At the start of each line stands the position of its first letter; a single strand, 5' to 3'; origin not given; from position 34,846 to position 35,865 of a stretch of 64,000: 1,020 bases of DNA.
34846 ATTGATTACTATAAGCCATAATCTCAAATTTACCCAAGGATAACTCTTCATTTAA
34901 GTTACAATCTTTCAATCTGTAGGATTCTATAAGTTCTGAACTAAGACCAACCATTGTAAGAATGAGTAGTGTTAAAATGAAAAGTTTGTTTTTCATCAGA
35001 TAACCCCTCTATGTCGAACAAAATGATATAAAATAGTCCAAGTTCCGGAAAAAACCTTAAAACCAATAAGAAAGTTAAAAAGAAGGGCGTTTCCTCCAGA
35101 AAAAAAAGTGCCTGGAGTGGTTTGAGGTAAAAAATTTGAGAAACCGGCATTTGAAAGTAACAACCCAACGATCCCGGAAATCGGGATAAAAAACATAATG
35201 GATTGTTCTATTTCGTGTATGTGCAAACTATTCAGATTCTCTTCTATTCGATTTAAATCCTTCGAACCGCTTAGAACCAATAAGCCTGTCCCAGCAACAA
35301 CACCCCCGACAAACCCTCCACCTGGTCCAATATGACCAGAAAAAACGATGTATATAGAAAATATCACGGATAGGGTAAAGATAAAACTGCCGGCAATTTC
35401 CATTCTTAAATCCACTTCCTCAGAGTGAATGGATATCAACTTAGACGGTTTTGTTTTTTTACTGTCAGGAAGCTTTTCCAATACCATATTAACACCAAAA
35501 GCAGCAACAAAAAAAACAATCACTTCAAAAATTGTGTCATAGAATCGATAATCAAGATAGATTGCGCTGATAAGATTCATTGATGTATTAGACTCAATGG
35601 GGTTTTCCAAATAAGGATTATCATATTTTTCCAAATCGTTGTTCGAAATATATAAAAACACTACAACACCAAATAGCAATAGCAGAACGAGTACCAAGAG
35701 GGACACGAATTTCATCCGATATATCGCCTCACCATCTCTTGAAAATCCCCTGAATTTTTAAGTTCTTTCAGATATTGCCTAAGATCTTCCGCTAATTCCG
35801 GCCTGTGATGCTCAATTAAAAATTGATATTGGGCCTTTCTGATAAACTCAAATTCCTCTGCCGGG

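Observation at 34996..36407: Orphan Mrp/Mbh-derived membrane pair, one fused to a solute-binding-protein-like domain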

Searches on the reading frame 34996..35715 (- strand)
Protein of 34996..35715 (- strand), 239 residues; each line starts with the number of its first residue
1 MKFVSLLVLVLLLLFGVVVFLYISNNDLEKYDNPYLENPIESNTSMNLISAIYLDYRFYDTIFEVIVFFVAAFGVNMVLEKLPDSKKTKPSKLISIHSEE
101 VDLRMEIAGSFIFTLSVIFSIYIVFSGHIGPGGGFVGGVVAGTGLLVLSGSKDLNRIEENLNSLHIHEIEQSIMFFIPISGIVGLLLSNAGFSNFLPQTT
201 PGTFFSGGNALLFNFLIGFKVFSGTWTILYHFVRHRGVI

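Call 3: search_protein_families(library=pfam, proteins=[window:34996-35715:-], max_evalue=1)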
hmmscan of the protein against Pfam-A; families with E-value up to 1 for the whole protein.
window:34996-35715:- (239 aa): 3 families
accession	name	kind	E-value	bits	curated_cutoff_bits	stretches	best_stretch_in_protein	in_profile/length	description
PF04039.18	MnhB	-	4.3e-19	69.4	22.5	1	106-227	3-127/127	Domain related to MnhB subunit of Na+/H+ antiporter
PF20501.3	MbhE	-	0.00038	20.9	27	1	18-82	20-84/98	MBH, subunit E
PF12366.13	Casc1_C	-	0.12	12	26.2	1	60-104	64-108/222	Cancer susceptibility candidate 1 C-terminal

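Call 4: search_protein_families(library=ncbifam, proteins=[window:34996-35715:-], max_evalue=1)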
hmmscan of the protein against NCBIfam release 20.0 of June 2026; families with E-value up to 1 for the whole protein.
window:34996-35715:- (239 aa): 27 families (the best 25 are shown)
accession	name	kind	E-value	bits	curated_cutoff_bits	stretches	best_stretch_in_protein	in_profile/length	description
NF009218.0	PRK12567.1-2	equivalog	5.9e-31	107.8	184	1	6-239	3-200/200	putative monovalent cation/H+ antiporter subunit B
NF009219.0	PRK12567.1-3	equivalog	5.4e-30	104.6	179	1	10-238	9-219/220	putative monovalent cation/H+ antiporter subunit B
NF009220.0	PRK12567.1-5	equivalog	3.4e-24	86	219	2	10-177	7-157/200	putative monovalent cation/H+ antiporter subunit B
NF009288.0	PRK12648.1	equivalog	2.1e-18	65.8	1104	1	14-174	708-873/954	monovalent cation/H+ antiporter subunit A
NF009161.0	PRK12507.1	equivalog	2.3e-18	66.5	272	1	29-187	124-282/336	putative monovalent cation/H+ antiporter subunit B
NF009290.0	PRK12650.1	equivalog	6.9e-17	60.6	980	1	13-203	697-886/966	DUF4040 family protein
NF009217.0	PRK12567.1-1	equivalog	4.3e-15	55.8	268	1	32-223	38-222/238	putative monovalent cation/H+ antiporter subunit B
NF006248.0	PRK08386.1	subfamily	3.9e-14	52.8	92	1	106-233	8-144/151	putative monovalent cation/H+ antiporter subunit B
NF009284.0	PRK12644.1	equivalog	5.6e-11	41.2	962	2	102-147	816-861/975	Na+/H+ antiporter subunit A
NF009223.0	PRK12573.1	subfamily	1e-10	41.8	152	1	102-193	5-95/140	Na(+)/H(+) antiporter subunit B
NF009163.0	PRK12509.1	equivalog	6.3e-10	39.3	148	1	105-233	6-133/137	Na+/H+ antiporter subunit B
NF006249.0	PRK08387.1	equivalog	3.2e-09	37.3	111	1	115-234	17-128/133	putative monovalent cation/H+ antiporter subunit B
NF009159.0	PRK12504.1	equivalog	1.5e-07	31.5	141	1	32-81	125-174/178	DUF4040 domain-containing protein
NF009229.0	PRK12579.1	equivalog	2.1e-07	30.7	229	1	6-230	7-242/258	putative monovalent cation/H+ antiporter subunit B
NF009285.0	PRK12645.1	equivalog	4.3e-07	28.5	1028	1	5-83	719-793/804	Na+/H+ antiporter subunit A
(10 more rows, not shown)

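Call 34: find_homologous_proteins(query=window:34996-35715:-, max_evalue=0.001)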
Query window:34996-35715:- (239 aa): 93 proteins with E <= 0.001 among 3077 candidates.
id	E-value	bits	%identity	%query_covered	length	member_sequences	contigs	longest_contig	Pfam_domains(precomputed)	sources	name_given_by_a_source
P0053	1.8e-147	507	100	100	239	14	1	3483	PF04039.19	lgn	-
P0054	1.1e-139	482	99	95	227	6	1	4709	PF04039.19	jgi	jgi:multicomponent Na+:H+ antiporter subunit B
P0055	5.3e-131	454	87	100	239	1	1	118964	PF04039.19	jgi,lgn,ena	-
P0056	9.7e-131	453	86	100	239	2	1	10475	PF04039.19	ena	-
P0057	5.2e-128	444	85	100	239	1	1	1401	PF04039.19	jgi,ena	-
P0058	7.8e-128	443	85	100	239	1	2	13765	PF04039.19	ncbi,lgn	-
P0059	1.5e-126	439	83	100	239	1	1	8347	PF04039.19,PF20501.4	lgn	-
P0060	1.2e-123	430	83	100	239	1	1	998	PF04039.19,PF20501.4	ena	-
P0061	3.4e-115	402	76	100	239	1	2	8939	PF04039.19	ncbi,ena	-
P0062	5.8e-105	368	72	99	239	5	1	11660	PF04039.19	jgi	-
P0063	2.3e-99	350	82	81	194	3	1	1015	PF04039.19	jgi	-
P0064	2.4e-96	340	64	100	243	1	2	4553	PF04039.19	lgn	-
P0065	1.2e-91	325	60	100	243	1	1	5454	PF04039.19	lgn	-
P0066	3.6e-81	291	58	100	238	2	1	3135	PF04039.19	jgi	jgi:multicomponent Na+:H+ antiporter subunit B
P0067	1.6e-80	288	57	98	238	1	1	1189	PF04039.19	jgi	-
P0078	7.1e-42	162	43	95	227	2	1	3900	PF04039.19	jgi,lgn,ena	-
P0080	2.1e-36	144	39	84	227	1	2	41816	PF04039.19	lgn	-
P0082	3.3e-36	143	40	84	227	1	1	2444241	PF04039.19,PF20501.4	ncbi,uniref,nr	ncbi:MnhB domain-containing protein [Marinitoga aeolica]|uniref:Na+/H+ antiporter MnhB subunit-relat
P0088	2.7e-32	131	35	97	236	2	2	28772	PF04039.19,PF20501.4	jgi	-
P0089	5.6e-26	110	37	89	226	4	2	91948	PF04039.19,PF09878.15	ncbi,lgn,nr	ncbi:MAG: multicomponent Na+:H+ antiporter subunit [Kosmotogales bacterium]|nr:multicomponent Na+:H+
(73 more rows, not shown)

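Call 35: find_encoding_contigs(protein=P0082, flank=10000, max_places=1)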
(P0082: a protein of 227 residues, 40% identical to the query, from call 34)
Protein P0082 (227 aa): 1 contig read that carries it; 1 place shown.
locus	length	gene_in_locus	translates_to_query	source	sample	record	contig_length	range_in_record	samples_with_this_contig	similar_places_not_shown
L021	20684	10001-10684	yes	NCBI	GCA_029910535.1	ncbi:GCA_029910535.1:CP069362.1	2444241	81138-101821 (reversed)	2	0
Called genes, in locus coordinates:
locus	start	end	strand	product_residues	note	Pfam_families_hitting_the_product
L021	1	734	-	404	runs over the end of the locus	PF01547:SBP_bac_1, PF13416:SBP_bac_8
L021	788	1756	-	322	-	PF00356:LacI, PF13407:Peripla_BP_4, PF13377:Peripla_BP_3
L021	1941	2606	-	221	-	-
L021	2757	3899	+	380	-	PF07690:MFS_1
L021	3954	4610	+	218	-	-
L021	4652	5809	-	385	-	PF01702:TGT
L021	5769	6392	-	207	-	PF04961:FTCD_C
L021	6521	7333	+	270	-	PF01048:PNP_UDP_1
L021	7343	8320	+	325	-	PF01368:DHH, PF02272:DHHA1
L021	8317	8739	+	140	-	PF01899:MNHE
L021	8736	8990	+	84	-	PF04066:MrpF_PhaF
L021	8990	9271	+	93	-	PF03334:PhaG_MnhG_YufB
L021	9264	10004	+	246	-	PF13244:MbhD, PF00497:SBP_bac_3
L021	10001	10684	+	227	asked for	PF20501:MbhE (weak), PF04039:MnhB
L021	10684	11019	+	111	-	PF00420:Oxidored_q2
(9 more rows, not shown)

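Call 36: find_encoding_contigs(protein=P0088, flank=10000, max_places=1)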
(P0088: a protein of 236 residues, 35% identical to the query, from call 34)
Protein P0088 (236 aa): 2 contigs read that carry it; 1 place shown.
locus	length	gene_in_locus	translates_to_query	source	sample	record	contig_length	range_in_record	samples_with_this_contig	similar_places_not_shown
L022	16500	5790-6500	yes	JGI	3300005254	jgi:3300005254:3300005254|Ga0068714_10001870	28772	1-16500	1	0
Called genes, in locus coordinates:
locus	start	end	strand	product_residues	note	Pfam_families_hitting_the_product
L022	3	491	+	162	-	?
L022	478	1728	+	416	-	PF12704:MacB_PCD, PF02687:FtsX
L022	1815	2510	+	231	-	PF00072:Response_reg, PF00486:Trans_reg_C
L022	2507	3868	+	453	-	PF00672:HAMP, PF00512:HisKA, PF02518:HATPase_c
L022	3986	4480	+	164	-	PF01899:MNHE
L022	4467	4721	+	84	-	PF04066:MrpF_PhaF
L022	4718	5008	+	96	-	PF03334:PhaG_MnhG_YufB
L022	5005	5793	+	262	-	PF13244:MbhD, PF00497:SBP_bac_3 (faint)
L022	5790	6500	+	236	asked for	PF20501:MbhE (weak), PF04039:MnhB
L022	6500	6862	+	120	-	PF00420:Oxidored_q2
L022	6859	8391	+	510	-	PF00361:Proton_antipo_M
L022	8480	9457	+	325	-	PF01073:3Beta_HSD, PF01370:Epimerase, PF02719:Polysacc_synt_2 (weak), PF04321:RmlD_sub_bind, PF16363:GDP_Man_Dehyd, PF07993:NAD_binding_4 (weak)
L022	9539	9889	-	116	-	PF01196:Ribosomal_L17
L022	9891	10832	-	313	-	PF01193:RNA_pol_L, PF01000:RNA_pol_A_bac, PF03118:RNA_pol_A_CTD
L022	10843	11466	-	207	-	PF00163:Ribosomal_S4, PF01479:S4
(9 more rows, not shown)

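Call 41: find_encoding_contigs(protein=P0080, flank=10000, max_places=2)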
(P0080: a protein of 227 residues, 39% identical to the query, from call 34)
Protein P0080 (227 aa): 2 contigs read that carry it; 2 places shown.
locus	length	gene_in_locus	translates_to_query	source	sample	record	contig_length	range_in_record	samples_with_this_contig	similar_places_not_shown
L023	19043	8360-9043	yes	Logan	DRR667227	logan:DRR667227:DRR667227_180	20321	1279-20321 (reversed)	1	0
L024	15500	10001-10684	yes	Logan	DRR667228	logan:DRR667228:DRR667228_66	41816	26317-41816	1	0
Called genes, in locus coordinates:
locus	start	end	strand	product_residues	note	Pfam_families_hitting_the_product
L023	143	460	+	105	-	PF01408:GFO_IDH_MocA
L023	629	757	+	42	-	PF04041:Glyco_hydro_130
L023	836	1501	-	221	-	-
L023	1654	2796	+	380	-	PF07690:MFS_1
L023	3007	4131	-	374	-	PF01702:TGT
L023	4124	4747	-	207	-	PF04961:FTCD_C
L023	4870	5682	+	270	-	PF01048:PNP_UDP_1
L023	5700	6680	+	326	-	PF01368:DHH, PF02272:DHHA1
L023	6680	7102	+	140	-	PF01899:MNHE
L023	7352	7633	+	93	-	PF03334:PhaG_MnhG_YufB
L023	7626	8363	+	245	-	PF13244:MbhD, PF00497:SBP_bac_3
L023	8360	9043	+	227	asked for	PF04039:MnhB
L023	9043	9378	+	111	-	PF00420:Oxidored_q2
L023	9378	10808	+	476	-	PF00361:Proton_antipo_M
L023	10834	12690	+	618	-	PF24805:EIF3I (faint), PF00400:WD40 (faint), PF24814:WD40_Prp19 (faint), PF23756:Beta-prop_HPS5 (weak), PF24807:WD40_CDC20-Fz (weak), PF23381:Beta-prop_IFT122_1st, PF13570:Beta-prop_ACSF4, PF24817:WD40_WDHD1_1st (weak), +7 more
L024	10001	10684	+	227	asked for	PF04039:MnhB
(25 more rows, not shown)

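Call 42: find_encoding_contigs(protein=P0089, flank=10000, max_places=1)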
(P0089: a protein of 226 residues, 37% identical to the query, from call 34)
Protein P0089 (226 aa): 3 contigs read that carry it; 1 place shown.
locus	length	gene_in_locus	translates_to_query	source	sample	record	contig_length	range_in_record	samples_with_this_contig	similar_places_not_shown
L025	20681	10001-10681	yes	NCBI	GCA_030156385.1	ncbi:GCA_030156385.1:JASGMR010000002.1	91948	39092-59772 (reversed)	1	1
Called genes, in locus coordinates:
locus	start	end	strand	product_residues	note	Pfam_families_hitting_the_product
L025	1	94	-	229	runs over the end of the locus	PF01177:Asp_Glu_race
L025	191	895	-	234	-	PF01177:Asp_Glu_race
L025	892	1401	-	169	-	PF00300:His_Phos_1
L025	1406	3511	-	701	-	PF13089:PP_kinase_N, PF13091:PLDc_2 (faint), PF02503:PP_kinase, PF17941:PP_kinase_C_1, PF13090:PP_kinase_C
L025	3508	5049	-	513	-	PF02541:Ppx-GppA, PF21447:Ppx-GppA_III, PF01966:HD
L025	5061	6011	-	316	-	PF00480:ROK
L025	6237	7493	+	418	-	PF00275:EPSP_synthase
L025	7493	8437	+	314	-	PF04055:Radical_SAM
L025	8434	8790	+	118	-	-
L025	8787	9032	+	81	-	-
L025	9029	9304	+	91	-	PF03334:PhaG_MnhG_YufB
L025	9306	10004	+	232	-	PF13244:MbhD, PF00497:SBP_bac_3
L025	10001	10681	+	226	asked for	PF09878:EhaG (weak), PF04039:MnhB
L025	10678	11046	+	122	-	PF00420:Oxidored_q2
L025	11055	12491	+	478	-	PF00361:Proton_antipo_M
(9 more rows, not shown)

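Call 55: find_encoding_contigs(protein=P0078, flank=10000, max_places=2)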
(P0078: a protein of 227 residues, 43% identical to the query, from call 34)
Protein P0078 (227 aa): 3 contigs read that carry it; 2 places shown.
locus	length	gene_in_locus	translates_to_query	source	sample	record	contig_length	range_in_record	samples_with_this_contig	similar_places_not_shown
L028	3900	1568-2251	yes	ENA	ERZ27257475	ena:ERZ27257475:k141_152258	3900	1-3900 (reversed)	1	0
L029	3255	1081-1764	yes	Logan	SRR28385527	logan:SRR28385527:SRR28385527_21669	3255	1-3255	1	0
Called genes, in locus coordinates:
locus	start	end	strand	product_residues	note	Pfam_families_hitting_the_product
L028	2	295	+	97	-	?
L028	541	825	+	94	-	PF03334:PhaG_MnhG_YufB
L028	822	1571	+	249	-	PF13244:MbhD, PF00497:SBP_bac_3 (weak)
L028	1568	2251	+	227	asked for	PF04039:MnhB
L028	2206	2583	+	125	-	PF00420:Oxidored_q2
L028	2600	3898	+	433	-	?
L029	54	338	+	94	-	PF03334:PhaG_MnhG_YufB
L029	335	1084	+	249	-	PF13244:MbhD, PF00497:SBP_bac_3 (weak)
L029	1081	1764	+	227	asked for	PF04039:MnhB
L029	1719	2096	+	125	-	PF00420:Oxidored_q2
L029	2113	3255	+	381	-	?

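Call 59: search_protein_families(library=padloc, proteins=[window:34996-35715:-], max_evalue=0.01)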
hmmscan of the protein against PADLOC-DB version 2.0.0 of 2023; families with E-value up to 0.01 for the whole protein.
window:34996-35715:- (239 aa): 0 families

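Call 78: find_related_loci(query=A9, collection=metagenome_contigs, flank=6000)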
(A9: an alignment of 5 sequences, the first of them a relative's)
Query A9 (475 aa) in metagenome_contigs; peptide patterns used: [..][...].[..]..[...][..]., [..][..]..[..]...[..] (x = any residue, [..] = any of these).
483 stretches matched a pattern; 180 encode a relative of the query (tblastn E <= 1e-3); the best 80 are kept; 80 distinct loci.
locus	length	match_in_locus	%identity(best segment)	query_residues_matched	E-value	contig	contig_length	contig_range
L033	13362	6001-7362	37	7-462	5e-80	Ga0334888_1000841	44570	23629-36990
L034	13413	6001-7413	35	1-468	5e-73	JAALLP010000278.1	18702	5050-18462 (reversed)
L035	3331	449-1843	35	1-462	3e-72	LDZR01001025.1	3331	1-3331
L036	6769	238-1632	35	1-462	1e-71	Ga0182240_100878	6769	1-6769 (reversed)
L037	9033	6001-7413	35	1-468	2e-68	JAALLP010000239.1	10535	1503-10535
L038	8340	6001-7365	34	9-467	3e-73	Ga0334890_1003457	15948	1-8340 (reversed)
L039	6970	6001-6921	39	34-341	2e-60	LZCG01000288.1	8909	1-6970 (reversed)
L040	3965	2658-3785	33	3-399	2e-55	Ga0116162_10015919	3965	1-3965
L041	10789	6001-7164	33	18-400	1e-47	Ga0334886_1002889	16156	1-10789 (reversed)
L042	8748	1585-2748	33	18-400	9e-48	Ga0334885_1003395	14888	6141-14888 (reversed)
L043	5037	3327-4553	34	7-423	1e-46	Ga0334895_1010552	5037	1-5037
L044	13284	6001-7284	30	13-423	3e-44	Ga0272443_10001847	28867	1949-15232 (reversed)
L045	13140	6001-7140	34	3-385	1e-42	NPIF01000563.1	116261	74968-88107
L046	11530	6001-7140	35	3-385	9e-43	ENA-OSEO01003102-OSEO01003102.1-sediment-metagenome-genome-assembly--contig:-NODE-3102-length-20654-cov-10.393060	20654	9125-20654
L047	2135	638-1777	35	3-385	3e-43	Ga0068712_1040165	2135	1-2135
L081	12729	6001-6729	36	85-322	9e-34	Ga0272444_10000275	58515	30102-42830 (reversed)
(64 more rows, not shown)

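Call 85: search_protein_families(library=pfam, proteins=[L044:7557-8384:+, L044:8426-9355:+, L044:9352-10569:+, L081:8181-9104:+, L081:9002-10324:+], max_evalue=0.001)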
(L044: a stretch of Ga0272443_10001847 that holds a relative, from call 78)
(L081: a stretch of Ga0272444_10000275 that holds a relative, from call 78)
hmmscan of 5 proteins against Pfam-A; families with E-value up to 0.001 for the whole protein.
L044:7557-8384:+ (275 aa): 4 families
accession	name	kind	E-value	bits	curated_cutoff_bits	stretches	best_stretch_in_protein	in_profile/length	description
PF13344.12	Hydrolase_6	-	1.8e-24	86.1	27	1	7-104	1-99/101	Haloacid dehalogenase-like hydrolase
PF13242.12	Hydrolase_like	-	2.8e-22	78.9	22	1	178-251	1-74/75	HAD-hyrolase-like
PF00702.32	Hydrolase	-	3.6e-15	57.3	26.4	1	4-219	1-191/191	haloacid dehalogenase-like hydrolase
PF13419.12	HAD_2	-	0.00016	22.3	23.8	1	179-225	133-178/178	Haloacid dehalogenase-like hydrolase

L044:8426-9355:+ (309 aa): 4 families
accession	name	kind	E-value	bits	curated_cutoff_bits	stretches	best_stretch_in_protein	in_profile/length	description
PF00005.33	ABC_tran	-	1.1e-31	110.8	25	1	22-160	2-137/137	ABC transporter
PF13304.12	AAA_21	-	1.6e-15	58.4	27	1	128-189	234-298/304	AAA domain, putative AbiEii toxin, Type IV TA system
PF13175.12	AAA_15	-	2.9e-05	24.3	32.1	0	148-189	327-369/374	AAA ATPase domain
PF02463.25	SMC_N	-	0.00071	19.5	40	0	124-196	129-204/220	RecF/RecN/SMC N terminal domain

L044:9352-10569:+ (405 aa): 2 families
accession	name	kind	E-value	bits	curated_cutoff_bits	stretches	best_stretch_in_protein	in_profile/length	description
PF12698.13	ABC2_membrane_3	-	2.8e-28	99.4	31.6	1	20-395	2-345/347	ABC-2 family transporter protein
PF01061.29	ABC2_membrane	-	2.1e-24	86.7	26.9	1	191-365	32-207/211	ABC-2 type transporter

L081:8181-9104:+ (307 aa): 3 families
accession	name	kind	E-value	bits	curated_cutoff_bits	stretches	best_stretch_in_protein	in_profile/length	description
PF00005.33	ABC_tran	-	4.7e-29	102.2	25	1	23-161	2-137/137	ABC transporter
PF13304.12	AAA_21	-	6e-15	56.5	27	1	126-190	231-298/304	AAA domain, putative AbiEii toxin, Type IV TA system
PF02463.25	SMC_N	-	0.00032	20.6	40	0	121-198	125-208/220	RecF/RecN/SMC N terminal domain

L081:9002-10324:+ (440 aa): 2 families
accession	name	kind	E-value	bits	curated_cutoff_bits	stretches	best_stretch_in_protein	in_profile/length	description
PF12698.13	ABC2_membrane_3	-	2.7e-32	112.7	31.6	1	53-427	2-342/347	ABC-2 family transporter protein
PF01061.29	ABC2_membrane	-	1.2e-26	94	26.9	1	204-402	2-209/211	ABC-2 type transporter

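Call 90: search_solved_structures(query=A8, max_evalue=0.01)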
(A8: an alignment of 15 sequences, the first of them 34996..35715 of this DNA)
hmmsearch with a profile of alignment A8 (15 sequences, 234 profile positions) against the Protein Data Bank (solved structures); distinct sequences matched with E-value up to 0.01: 8.
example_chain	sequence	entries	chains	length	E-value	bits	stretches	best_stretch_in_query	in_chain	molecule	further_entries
6u8y_E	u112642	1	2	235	9e-49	169.2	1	3-231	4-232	Monovalent cation/H+ antiporter subunit B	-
7d3u_A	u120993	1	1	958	1.5e-21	80.1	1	10-155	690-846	Monovalent Na+/H+ antiporter subunit A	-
6cfw_F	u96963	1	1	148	4e-21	78.8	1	97-228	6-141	Monovalent cation/H+ antiporter subunit B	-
6cfw_E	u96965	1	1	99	2.3e-15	59.9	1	12-81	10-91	MBH subunit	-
6z16_A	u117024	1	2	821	5.5e-12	48.8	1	8-83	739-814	Multisubunit Na+/H+ antiporter, A subunit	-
7qru_B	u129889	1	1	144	1.2e-11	47.8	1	96-192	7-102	Na(+)/H(+) antiporter subunit B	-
6z16_B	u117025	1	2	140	1.6e-11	47.3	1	97-224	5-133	Multisubunit Na+/H+ antiporter, B subunit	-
7qru_A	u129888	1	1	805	2.6e-08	36.8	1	5-81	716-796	Na+/H+ antiporter subunit A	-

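Call 91: search_solved_structures(query=window:34996-35715:-, max_evalue=0.01, show_alignments=1)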
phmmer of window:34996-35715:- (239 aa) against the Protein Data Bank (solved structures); distinct sequences matched with E-value up to 0.01: 7.
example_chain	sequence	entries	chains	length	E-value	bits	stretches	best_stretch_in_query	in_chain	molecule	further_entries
6u8y_E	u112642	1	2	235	1.4e-12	51.2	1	32-223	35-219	Monovalent cation/H+ antiporter subunit B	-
7d3u_A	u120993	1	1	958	6.5e-10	42.5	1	7-147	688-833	Monovalent Na+/H+ antiporter subunit A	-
6cfw_F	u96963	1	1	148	2.3e-07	34.2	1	116-230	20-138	Monovalent cation/H+ antiporter subunit B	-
7qru_B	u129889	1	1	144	9.3e-07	32.2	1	113-190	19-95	Na(+)/H(+) antiporter subunit B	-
6z16_A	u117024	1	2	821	2.2e-06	31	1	7-79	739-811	Multisubunit Na+/H+ antiporter, A subunit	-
6cfw_E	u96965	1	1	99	1.1e-05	28.7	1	3-78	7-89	MBH subunit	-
6z16_B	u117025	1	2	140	8.1e-05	25.8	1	109-156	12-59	Multisubunit Na+/H+ antiporter, B subunit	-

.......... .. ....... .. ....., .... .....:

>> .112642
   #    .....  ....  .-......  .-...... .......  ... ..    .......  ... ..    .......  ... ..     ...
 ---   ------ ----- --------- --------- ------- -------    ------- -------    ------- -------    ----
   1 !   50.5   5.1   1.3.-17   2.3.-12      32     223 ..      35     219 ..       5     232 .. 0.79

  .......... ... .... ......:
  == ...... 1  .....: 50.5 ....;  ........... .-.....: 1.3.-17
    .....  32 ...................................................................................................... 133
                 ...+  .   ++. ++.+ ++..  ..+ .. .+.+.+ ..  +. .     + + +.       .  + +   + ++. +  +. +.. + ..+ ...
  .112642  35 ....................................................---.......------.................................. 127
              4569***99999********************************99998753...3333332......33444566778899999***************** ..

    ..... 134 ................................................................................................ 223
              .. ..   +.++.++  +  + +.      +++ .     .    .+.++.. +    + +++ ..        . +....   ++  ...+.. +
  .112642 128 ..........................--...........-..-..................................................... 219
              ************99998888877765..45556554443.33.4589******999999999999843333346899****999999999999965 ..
